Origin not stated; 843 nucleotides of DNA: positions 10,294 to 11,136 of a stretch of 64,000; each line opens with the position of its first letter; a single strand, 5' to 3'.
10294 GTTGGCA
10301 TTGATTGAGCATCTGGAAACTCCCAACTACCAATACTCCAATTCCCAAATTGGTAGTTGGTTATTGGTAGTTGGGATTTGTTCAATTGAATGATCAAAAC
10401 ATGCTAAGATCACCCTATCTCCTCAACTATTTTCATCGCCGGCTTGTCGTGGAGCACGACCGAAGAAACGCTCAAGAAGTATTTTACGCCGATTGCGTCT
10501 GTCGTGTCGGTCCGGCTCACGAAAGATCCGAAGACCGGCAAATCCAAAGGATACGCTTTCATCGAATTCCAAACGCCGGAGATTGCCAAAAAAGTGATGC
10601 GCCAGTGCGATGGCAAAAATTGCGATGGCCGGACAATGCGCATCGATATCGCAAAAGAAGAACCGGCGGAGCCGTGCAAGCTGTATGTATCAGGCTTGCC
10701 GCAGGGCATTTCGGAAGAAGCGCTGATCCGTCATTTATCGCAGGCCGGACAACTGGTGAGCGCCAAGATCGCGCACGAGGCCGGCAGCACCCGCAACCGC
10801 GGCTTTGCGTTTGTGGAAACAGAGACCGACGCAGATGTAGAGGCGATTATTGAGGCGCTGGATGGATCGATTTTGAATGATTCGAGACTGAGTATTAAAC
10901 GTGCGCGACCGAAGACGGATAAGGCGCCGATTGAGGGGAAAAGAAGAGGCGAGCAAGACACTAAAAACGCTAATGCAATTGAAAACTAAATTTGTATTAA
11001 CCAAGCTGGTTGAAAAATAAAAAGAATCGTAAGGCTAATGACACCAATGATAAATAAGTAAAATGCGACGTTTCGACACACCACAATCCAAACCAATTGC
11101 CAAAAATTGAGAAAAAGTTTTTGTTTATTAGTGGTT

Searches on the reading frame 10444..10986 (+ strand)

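Call 124: search_protein_families(library=pfam, proteins=[window:10444-10986:+], max_evalue=0.001)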
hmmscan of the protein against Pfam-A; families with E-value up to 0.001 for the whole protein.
window:10444-10986:+ (181 aa): 2 families
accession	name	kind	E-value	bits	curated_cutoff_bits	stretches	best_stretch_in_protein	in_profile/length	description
PF00076.28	RRM_1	-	5e-34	116.4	20.7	2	3-66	8-70/70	RNA recognition motif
PF16367.11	RRM_7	-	1.4e-05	25.4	27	0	78-142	2-72/94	RNA recognition motif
